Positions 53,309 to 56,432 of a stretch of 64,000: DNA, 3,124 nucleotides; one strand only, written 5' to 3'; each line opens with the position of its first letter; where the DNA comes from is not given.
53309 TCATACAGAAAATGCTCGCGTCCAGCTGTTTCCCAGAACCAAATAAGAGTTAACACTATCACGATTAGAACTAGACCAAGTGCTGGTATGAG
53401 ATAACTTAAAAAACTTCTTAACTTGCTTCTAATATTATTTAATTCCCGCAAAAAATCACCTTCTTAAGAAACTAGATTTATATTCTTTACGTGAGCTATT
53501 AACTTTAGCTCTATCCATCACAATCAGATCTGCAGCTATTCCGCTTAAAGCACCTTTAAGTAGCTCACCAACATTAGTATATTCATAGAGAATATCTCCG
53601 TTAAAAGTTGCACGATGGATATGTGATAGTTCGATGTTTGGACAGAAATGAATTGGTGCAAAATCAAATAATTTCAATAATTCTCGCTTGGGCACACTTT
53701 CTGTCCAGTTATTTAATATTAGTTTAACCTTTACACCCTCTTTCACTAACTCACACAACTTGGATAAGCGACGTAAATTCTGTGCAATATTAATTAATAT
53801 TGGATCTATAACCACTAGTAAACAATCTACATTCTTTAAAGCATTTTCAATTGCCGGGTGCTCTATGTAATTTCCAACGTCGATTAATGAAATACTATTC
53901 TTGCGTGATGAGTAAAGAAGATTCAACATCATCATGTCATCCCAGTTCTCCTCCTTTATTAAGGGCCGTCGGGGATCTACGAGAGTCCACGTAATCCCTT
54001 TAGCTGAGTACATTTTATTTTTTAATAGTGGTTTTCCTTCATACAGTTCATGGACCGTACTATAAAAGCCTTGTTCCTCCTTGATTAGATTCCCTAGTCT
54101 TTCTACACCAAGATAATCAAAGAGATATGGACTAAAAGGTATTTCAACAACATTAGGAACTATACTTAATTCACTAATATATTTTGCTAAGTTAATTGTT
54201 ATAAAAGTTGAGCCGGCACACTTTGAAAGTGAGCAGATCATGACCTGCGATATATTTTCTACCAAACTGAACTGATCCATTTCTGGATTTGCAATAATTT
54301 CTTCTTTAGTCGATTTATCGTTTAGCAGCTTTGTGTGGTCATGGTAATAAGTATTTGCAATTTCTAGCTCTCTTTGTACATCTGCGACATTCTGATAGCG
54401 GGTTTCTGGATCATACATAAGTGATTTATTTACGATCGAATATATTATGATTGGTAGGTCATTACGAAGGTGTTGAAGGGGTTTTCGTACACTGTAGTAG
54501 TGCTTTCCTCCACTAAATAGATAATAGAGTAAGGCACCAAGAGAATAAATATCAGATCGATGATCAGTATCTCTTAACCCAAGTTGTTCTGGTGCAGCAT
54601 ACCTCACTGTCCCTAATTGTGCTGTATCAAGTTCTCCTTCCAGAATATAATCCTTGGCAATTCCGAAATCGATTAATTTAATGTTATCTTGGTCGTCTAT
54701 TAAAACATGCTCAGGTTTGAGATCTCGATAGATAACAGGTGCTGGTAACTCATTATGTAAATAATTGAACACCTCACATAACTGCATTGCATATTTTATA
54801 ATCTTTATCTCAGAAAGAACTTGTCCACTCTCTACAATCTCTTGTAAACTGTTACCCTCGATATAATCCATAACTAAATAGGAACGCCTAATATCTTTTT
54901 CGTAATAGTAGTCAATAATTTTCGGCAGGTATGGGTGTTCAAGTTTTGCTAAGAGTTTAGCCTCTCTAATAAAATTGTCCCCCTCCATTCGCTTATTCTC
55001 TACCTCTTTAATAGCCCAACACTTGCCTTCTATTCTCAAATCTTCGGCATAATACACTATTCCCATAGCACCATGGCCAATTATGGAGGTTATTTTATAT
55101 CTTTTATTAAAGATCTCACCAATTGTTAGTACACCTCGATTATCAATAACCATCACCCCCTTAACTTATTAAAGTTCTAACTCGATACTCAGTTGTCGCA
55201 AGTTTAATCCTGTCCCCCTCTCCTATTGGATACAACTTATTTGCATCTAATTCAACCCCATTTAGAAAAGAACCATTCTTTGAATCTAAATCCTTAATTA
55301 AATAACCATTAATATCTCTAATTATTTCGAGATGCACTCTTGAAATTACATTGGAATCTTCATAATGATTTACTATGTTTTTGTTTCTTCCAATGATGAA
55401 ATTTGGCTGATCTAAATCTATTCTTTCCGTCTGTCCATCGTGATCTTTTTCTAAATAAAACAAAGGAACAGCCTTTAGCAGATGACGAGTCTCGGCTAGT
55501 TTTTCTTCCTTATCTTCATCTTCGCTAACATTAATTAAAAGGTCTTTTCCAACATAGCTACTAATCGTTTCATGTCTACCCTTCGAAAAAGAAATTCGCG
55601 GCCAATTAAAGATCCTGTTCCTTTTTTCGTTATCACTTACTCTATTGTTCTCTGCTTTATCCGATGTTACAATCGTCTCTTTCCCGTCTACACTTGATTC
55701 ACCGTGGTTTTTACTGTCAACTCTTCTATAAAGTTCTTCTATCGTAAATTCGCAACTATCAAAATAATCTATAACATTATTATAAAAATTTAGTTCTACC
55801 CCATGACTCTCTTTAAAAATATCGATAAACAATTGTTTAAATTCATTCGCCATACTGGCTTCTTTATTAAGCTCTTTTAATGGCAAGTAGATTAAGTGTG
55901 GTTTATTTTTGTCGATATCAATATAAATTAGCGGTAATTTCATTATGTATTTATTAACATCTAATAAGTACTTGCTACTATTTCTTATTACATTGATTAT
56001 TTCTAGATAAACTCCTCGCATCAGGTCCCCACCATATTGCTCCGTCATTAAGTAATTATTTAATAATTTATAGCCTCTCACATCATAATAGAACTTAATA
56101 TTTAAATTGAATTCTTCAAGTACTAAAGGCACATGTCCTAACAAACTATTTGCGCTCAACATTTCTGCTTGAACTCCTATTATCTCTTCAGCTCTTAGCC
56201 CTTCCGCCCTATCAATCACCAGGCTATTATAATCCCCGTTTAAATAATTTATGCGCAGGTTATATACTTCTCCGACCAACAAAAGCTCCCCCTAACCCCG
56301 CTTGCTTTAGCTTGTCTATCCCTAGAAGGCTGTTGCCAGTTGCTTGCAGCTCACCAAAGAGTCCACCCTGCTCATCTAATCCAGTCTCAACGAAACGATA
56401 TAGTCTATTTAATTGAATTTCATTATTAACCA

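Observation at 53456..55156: Hanks kinase fused to a degenerate ParA/TadZ-like domain, with an atypical catalytic loop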

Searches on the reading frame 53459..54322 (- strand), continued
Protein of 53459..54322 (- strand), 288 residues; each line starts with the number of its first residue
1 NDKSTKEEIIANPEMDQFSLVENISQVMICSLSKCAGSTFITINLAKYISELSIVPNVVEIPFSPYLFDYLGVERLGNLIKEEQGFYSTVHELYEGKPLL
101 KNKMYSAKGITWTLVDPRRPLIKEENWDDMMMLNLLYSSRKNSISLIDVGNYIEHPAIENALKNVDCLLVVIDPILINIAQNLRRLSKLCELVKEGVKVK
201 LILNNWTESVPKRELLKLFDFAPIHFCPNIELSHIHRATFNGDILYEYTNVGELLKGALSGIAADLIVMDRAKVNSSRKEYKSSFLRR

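Call 54: find_related_loci(query=A5, collection=genome_contigs, flank=10000)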
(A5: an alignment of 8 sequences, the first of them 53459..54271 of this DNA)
Query A5 (271 aa) in genome_contigs; peptide patterns used: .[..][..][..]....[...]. (x = any residue, [..] = any of these).
151 stretches matched a pattern; 7 encode a relative of the query (tblastn E <= 1e-3); 7 distinct loci.
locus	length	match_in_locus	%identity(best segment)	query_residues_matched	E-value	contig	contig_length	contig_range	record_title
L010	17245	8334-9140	80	3-271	2e-147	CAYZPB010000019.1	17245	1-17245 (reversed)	MAG TPA_asm: uncultured Bacillales bacterium isolate binchicken_co157_513 genome assembly, contig: NODE_7676_length_1724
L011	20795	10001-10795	69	5-271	1e-125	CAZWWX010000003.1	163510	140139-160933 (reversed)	MAG TPA_asm: uncultured Bacillales bacterium isolate binchicken_co173_368 genome assembly, contig: NODE_191_length_16351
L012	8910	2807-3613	42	9-271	2e-62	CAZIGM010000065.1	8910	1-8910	MAG TPA_asm: uncultured Bacillaceae bacterium isolate SRP167671_co2_263 genome assembly, contig: NODE_9796_length_8910_c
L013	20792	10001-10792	75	8-271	1e-137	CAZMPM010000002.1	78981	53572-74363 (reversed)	MAG TPA_asm: uncultured Bacillales bacterium isolate binchicken_co245_210 genome assembly, contig: NODE_180_length_78981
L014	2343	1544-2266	44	8-245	1e-55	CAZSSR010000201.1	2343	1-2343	MAG TPA_asm: uncultured Bacillaceae bacterium isolate binchicken_co220_181 genome assembly, contig: NODE_32484_length_23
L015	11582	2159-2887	39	10-253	6e-54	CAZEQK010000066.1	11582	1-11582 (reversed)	MAG TPA_asm: uncultured Bacillaceae bacterium isolate SRP323688_co1_29 genome assembly, contig: NODE_8467_length_11582_c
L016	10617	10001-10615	38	10-215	8e-51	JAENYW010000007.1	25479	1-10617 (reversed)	MAG: Tepidibacillus decaturensis isolate BL5_bin.8 BL5_bin8_NODE_440_length_25479_cov_4.259479, whole genome shotgun seq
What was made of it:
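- Tried and rejected: A narrower alignment returned 7 loci (call 54).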

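Call 72: find_encoding_contigs(protein=P0128, flank=10000, max_places=1)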
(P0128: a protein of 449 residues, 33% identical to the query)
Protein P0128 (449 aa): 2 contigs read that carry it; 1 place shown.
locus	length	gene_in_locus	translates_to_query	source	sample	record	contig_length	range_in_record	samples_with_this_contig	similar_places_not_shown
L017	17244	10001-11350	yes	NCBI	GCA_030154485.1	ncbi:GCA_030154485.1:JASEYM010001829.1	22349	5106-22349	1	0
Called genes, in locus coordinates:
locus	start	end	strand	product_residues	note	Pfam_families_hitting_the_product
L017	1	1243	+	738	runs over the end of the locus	PF02534:T4SS-DNA_transf, PF10412:TrwB_AAD_bind, PF12696:TraG-D_C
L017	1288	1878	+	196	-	-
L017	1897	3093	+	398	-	PF01807:Zn_ribbon_DnaG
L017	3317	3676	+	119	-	PF18895:T4SS_pilin (weak)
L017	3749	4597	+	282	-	PF19511:TrbL_5, PF19597:TrbL_4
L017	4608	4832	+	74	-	-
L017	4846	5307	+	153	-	-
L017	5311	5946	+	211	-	PF26593:TraC-like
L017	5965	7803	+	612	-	PF12846:AAA_10, PF19044:P-loop_TraG, PF01935:DUF87 (weak)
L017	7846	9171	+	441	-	PF13529:Peptidase_C39_2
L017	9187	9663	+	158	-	-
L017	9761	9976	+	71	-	-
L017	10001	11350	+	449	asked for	-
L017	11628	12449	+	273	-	-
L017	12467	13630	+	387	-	-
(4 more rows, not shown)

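Call 73: find_encoding_contigs(protein=P0271, flank=10000, max_places=1)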
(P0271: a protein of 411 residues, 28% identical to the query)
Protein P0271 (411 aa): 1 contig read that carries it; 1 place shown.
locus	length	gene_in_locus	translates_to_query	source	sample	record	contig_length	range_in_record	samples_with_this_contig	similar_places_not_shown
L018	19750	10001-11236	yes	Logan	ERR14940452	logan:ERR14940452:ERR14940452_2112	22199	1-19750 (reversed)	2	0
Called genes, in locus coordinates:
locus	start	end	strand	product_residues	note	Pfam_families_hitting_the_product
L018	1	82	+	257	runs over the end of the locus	PF00106:adh_short, PF08659:KR, PF13561:adh_short_C2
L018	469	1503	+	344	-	PF03480:DctP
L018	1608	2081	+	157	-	PF04290:DctQ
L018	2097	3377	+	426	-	PF03600:CitMHS (faint), PF06808:DctM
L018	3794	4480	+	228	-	PF00392:GntR, PF14502:HTH_41 (weak), PF07729:FCD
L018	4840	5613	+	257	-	PF00106:adh_short, PF08659:KR, PF23441:SDR (weak), PF13561:adh_short_C2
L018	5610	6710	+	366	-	PF13378:MR_MLE_C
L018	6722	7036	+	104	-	PF07978:NIPSNAP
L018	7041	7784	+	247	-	PF00106:adh_short, PF08659:KR, PF13561:adh_short_C2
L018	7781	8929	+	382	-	PF01547:SBP_bac_1, PF13416:SBP_bac_8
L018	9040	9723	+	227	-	PF03737:RraA-like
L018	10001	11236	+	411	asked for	-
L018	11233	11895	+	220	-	PF08666:SAF (weak), PF13144:ChapFlgA (weak)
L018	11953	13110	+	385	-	-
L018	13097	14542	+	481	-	PF00437:T2SSE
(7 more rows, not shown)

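Call 74: predict_structure(alignment_id=A6)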
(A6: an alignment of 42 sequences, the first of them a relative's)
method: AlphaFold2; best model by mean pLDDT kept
length: 411 residues; sequences in the alignment: 42
mean_pLDDT: 83.5   pTM: 0.71
mean pLDDT of the five models: 83.5, 82.9, 82.7, 82.6, 81.5
residues with pLDDT >= 90: 261; 70-90: 62; 50-70: 27; < 50: 61
segments of 3 or more residues with pLDDT < 50: 92-134, 383-386, 388-396, 408-411
pLDDT, mean of each block of 10 residues (from residue 1): 92 92 87 79 83 92 88 90 86 37 31 40 41 63 98 98 92 95 97 95 94 79 95 90 90 92 95 92 98 98 95 97 97 97 98 98 98 92 52 50 51 46
secondary structure, 60 per line:
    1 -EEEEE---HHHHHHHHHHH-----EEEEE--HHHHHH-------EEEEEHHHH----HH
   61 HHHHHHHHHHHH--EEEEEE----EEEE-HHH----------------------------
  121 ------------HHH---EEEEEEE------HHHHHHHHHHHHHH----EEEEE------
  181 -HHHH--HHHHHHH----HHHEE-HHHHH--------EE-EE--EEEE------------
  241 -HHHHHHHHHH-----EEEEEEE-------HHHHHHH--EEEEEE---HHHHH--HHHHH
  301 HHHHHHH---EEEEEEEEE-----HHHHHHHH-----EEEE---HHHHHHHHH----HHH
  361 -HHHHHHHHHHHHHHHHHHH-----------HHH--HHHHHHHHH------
elements in order: E2-6 H10-20 E26-30 H33-38 E46-50 H51-54 H59-72 E75-80 E85-88 E139-145 H152-165 E170-174 H182-185 H188-194 H205-209 E225-228 H242-251 E257-263 H271-277 E280-285 H289-293 H296-307 E311-319 H325-332 E338-341 H345-353 H362-380 H397-405
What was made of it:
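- TadZ layout in kinase-less relatives: the model of P0271 has a (beta-alpha)5 N-domain, a linker and a ParA-like domain (call 74).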

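Call 76: fold_search(model_id=the predicted structure, library=pdb)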
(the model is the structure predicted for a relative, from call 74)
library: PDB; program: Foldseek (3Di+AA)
matches with E <= 10: 1272; with E <= 0.001: 237
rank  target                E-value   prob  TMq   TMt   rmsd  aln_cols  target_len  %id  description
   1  1hyq                  4.3e-10  1.00  0.45  0.76   3.6       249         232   18  MIND BACTERIAL CELL DIVISION REGULATOR FROM A. FULGIDUS (released 2001-03-14)
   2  3r9j_B                4.8e-10  1.00  0.46  0.72   4.2       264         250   16  4.3A resolution structure of a MinD-MinE(I24N) protein complex (released 2011-08-17)
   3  3r9i_B                6.6e-10  1.00  0.47  0.73   3.8       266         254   15  2.6A resolution structure of MinD complexed with MinE (12-31) peptide (released 2011-08-17)
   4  3r9j_A                7.0e-10  1.00  0.47  0.74   3.7       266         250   15  4.3A resolution structure of a MinD-MinE(I24N) protein complex (released 2011-08-17)
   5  4rz3_A                8.9e-10  1.00  0.48  0.77   3.3       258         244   14  Crystal structure of the MinD-like ATPase FlhG (released 2015-03-04)
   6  4v03_B                8.9e-10  1.00  0.44  0.73   4.1       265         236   17  MinD cell division protein, Aquifex aeolicus (released 2015-01-14)
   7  4rz2_B                9.5e-10  1.00  0.45  0.68   5.1       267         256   13  Crystal structure of the MinD-like ATPase FlhG (released 2015-03-04)
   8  4v02_A                1.0e-09  1.00  0.46  0.73   3.8       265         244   18  MinC:MinD cell division protein complex, Aquifex aeolicus (released 2015-01-14)
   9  3q9l_A                1.5e-09  1.00  0.47  0.72   3.9       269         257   15  The structure of the dimeric E.coli MinD-ATP complex (released 2011-01-26)
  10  4v02_B                2.1e-09  1.00  0.46  0.75   4.4       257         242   18  MinC:MinD cell division protein complex, Aquifex aeolicus (released 2015-01-14)
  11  8p53_A                3.2e-09  1.00  0.47  0.70   3.4       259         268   19  Cryo-EM structure of the c-di-GMP-free FleQ-FleN master regulator complex of P. aeruginosa (released 2023-12-13)
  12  4rz2_A                3.9e-09  1.00  0.45  0.69   4.9       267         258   13  Crystal structure of the MinD-like ATPase FlhG (released 2015-03-04)
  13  3ea0_B                4.7e-09  1.00  0.48  0.77   3.8       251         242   14  Crystal Structure of ParA Family ATPase from Chlorobium tepidum TLS (released 2008-09-23)
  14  5j1j_B                5.6e-09  1.00  0.48  0.75   3.6       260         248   20  Structure of FleN-AMPPNP complex (released 2017-03-29)
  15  6riq_C                8.1e-09  1.00  0.48  0.74   4.0       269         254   13  MinCD filament from Pseudomonas aeruginosa (released 2019-06-19)
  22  3ea0_A                3.8e-08  1.00  0.46  0.75   3.9       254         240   14  Crystal Structure of ParA Family ATPase from Chlorobium tepidum TLS (released 2008-09-23)
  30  3fkq                  9.4e-08  1.00  0.40  0.46  13.0       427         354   10  Crystal structure of NtrC-like two-domain protein (RER070207001320) from Eubacterium rectale at 2.10 A resolution (released 2009-01-06)
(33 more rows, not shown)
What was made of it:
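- Closest known: TadZ / CpaE. Same: Kinase-less relatives share the two-domain receiver-like + ParA-like layout (calls 74, 76).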

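Call 80: search_protein_families(library=pfam, proteins=[L012:618-1883:+, L012:182-631:+, L012:2-631:+], max_evalue=0.01)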
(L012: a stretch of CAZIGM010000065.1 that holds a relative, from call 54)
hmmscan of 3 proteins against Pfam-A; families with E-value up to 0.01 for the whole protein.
L012:618-1883:+ (422 aa): 3 families
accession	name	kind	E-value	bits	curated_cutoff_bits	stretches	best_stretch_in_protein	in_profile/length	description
PF19909.4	DUF6382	-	7.3e-25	88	26.7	1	16-164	7-147/163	Domain of unknown function (DUF6382)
PF00498.31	FHA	-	1.8e-13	51.1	20.7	1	344-409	2-66/67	FHA domain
PF16697.10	Yop-YscD_cpl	-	4.4e-07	30.5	33.2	1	336-418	12-92/94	Inner membrane component of T3SS, cytoplasmic domain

L012:182-631:+ (150 aa): 1 family
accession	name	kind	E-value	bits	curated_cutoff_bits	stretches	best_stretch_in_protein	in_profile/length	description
PF00437.27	T2SSE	-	1.7e-17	63.6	24.9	1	1-84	210-287/370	Type II/IV secretion system protein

L012:2-631:+ (210 aa): 1 family
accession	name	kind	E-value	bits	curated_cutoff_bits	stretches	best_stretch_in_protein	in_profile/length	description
PF00437.27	T2SSE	-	3.2e-31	108.8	24.9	1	1-144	157-287/370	Type II/IV secretion system protein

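Call 88: search_protein_families(library=pfam, proteins=[P0271, P0121], max_evalue=0.1)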
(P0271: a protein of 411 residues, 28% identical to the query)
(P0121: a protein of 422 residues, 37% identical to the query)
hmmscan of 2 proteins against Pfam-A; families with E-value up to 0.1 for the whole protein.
P0271 (411 aa): 0 families

P0121 (422 aa): 0 families

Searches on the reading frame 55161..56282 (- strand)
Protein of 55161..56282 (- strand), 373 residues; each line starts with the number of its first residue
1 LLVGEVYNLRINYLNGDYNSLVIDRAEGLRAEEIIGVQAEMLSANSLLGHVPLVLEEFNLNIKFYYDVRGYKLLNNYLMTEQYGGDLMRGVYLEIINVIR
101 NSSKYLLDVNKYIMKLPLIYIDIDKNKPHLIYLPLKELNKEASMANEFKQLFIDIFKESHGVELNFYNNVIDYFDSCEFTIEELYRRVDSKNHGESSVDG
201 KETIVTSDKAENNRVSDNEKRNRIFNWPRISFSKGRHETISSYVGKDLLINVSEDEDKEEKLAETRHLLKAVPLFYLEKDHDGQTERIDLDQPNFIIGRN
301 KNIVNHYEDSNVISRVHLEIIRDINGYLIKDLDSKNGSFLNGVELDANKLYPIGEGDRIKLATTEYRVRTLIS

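Call 5: search_protein_families(library=pfam, proteins=[window:55161-56282:-], max_evalue=0.1)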
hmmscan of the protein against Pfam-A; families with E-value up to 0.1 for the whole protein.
window:55161-56282:- (373 aa): 3 families
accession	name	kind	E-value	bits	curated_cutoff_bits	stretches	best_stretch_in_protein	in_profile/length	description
PF19909.4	DUF6382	-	1.1e-17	64.7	26.7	1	19-155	8-136/163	Domain of unknown function (DUF6382)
PF00498.31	FHA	-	4.2e-13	50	20.7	1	296-361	2-66/67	FHA domain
PF16697.10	Yop-YscD_cpl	-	1.3e-06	29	33.2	1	286-368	10-90/94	Inner membrane component of T3SS, cytoplasmic domain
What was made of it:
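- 55161..56282 (-): DUF6382 + FHA protein (373 aa), the presumed phosphothreonine reader. DUF6382 E=1.1e-17 and FHA E=4.2e-13 (call 5).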

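Call 6: search_protein_families(library=ncbifam, proteins=[window:55161-56282:-], max_evalue=0.1)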
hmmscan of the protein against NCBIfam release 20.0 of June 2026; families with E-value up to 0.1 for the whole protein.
window:55161-56282:- (373 aa): 4 families
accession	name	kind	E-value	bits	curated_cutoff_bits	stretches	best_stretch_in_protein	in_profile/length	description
NF052573.1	HisKinEspAMyxo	equivalog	2.5e-07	29.1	1400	1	289-364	42-114/755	serine histidine kinase EspA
NF049868.1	FhaB_Rv0019c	equivalog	1.2e-06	28.7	125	1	285-364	78-154/158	FHA domain-containing protein FhaB/FipA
TIGR03354.1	VI_FHA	hypoth_equivalog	2.1e-06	27.8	120.25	1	283-368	14-101/420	type VI secretion system-associated FHA domain protein TagH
NF041660.2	oxygluDhInhib_OdhI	equivalog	7e-05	22.7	200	1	247-351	9-113/130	oxoglutarate dehydrogenase inhibitor Odhl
